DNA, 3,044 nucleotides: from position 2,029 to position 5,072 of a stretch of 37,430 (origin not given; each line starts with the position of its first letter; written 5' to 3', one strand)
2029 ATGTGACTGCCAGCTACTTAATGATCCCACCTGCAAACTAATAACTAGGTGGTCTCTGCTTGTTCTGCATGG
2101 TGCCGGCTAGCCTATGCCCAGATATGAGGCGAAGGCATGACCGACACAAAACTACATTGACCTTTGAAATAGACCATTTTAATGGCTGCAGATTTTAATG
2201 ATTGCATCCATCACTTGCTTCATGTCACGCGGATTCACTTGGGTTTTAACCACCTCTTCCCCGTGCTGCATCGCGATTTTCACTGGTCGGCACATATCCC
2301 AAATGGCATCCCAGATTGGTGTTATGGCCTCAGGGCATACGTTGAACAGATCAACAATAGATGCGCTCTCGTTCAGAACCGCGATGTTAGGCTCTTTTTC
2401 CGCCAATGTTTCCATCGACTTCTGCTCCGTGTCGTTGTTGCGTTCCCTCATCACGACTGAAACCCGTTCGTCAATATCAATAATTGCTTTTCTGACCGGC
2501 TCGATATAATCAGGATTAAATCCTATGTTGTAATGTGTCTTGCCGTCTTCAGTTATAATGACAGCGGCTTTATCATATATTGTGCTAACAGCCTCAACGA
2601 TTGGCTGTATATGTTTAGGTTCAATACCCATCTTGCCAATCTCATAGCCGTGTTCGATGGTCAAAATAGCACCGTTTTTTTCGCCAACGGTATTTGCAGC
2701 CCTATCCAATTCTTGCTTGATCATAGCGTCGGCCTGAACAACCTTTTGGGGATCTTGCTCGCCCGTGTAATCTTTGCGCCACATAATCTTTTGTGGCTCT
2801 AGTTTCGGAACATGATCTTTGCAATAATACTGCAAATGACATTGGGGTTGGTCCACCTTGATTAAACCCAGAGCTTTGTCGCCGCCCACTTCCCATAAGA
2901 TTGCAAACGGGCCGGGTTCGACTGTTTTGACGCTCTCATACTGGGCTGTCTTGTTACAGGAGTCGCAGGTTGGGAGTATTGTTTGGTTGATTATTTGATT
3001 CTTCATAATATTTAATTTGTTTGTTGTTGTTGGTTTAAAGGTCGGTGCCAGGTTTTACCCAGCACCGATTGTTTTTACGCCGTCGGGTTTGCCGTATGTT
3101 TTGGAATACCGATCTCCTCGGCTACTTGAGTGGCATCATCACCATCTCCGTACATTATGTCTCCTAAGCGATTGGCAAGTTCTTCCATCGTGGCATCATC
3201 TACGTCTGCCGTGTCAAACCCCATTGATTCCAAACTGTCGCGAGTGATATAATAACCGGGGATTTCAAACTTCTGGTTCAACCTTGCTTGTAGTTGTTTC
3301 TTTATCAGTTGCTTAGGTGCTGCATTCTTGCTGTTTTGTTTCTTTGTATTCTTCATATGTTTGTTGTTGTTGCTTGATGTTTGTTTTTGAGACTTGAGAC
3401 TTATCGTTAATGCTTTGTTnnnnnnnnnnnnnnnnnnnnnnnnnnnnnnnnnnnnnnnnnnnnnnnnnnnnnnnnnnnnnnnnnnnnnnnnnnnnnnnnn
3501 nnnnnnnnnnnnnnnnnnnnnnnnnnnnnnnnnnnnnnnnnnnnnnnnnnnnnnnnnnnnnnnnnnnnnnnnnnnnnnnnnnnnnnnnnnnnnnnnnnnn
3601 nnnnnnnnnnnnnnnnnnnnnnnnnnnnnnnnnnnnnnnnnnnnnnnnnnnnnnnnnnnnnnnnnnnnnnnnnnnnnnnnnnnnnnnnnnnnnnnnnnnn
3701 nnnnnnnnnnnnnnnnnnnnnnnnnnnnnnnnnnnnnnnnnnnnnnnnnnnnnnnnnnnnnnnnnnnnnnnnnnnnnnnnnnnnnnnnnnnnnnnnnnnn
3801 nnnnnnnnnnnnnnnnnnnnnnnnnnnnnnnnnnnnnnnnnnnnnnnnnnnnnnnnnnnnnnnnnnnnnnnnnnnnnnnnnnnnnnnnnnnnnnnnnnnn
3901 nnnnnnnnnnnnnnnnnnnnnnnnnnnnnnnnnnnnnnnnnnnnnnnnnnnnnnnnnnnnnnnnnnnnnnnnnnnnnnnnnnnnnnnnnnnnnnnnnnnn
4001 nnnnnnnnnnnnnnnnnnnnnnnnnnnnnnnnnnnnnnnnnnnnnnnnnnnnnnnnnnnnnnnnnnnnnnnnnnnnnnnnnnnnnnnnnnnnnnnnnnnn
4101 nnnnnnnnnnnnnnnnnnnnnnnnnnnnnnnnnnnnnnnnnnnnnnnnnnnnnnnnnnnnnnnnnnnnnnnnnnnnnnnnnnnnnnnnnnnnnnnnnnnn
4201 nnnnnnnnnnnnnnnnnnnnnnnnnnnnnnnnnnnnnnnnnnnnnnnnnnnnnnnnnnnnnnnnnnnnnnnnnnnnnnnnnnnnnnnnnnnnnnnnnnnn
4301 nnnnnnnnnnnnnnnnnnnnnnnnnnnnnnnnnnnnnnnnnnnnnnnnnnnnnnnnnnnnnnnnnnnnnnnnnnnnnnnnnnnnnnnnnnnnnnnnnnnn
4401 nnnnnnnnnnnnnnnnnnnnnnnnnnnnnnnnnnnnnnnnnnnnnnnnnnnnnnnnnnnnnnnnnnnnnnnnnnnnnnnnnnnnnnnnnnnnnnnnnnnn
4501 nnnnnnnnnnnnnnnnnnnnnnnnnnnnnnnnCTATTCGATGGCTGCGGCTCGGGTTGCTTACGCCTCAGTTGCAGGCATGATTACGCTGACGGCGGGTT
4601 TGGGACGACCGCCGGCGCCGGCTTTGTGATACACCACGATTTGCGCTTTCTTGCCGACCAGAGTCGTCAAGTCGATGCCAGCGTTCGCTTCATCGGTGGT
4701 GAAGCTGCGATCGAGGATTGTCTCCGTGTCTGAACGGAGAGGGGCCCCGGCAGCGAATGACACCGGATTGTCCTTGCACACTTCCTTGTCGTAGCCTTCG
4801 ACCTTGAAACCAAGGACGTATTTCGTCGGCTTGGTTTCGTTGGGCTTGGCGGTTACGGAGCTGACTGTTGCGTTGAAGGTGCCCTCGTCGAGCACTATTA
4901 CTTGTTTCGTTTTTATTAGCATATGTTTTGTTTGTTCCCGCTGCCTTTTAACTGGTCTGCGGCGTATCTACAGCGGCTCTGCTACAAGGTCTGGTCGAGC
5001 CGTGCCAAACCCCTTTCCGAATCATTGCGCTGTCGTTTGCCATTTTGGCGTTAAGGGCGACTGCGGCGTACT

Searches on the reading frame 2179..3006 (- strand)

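Call 4: search_protein_families(library=pfam, proteins=[window:2179-3006:-], max_evalue=1)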
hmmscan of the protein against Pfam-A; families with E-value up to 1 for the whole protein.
window:2179-3006:- (275 aa): 0 families

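Call 5: search_protein_families(library=padloc, proteins=[window:2179-3006:-], max_evalue=1)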
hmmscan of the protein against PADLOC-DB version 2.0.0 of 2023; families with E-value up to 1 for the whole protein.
window:2179-3006:- (275 aa): 1 family
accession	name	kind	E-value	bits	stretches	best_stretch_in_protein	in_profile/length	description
PDLC04347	PDC-M03B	-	0.033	11.8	1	143-195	164-214/245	-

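Call 7: search_protein_families(library=phrogs, proteins=[window:2179-3006:-], max_evalue=0.1)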
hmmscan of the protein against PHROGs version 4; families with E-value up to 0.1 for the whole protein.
window:2179-3006:- (275 aa): 1 family
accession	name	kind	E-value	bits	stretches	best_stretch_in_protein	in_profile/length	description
phrog_29478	-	unknown function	0.028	15.5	0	167-216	75-124/150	-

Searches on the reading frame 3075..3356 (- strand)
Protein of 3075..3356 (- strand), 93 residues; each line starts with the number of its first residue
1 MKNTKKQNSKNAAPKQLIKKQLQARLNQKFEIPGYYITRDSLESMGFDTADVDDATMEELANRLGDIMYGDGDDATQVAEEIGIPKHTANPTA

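Call 4: search_protein_families(library=pfam, proteins=[window:3075-3356:-], max_evalue=1)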
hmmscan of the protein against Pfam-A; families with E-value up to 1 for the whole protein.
window:3075-3356:- (93 aa): 1 family
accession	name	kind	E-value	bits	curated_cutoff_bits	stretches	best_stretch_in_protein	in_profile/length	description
PF13399.11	LytR_C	-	0.039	15.3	22.2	1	38-87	19-67/86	LytR cell envelope-related transcriptional attenuator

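Call 7: search_protein_families(library=phrogs, proteins=[window:3075-3356:-], max_evalue=0.1)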
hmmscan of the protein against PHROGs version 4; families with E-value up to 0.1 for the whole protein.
window:3075-3356:- (93 aa): 0 families

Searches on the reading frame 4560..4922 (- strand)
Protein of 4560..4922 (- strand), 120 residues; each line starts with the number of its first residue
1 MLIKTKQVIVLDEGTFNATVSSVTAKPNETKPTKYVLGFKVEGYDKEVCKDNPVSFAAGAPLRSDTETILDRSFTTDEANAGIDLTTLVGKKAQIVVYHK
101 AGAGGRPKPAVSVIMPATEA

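Call 4: search_protein_families(library=pfam, proteins=[window:4560-4922:-], max_evalue=1)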
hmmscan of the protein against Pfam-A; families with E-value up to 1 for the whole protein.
window:4560-4922:- (120 aa): 0 families

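Call 5: search_protein_families(library=padloc, proteins=[window:4560-4922:-], max_evalue=1)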
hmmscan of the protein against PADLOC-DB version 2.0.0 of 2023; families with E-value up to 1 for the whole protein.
window:4560-4922:- (120 aa): 1 family
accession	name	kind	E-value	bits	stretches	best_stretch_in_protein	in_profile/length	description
PDLC03845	BilB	-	0.011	13.5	1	15-65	34-84/159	-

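Call 7: search_protein_families(library=phrogs, proteins=[window:4560-4922:-], max_evalue=0.1)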
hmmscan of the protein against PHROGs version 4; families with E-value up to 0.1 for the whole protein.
window:4560-4922:- (120 aa): 0 families
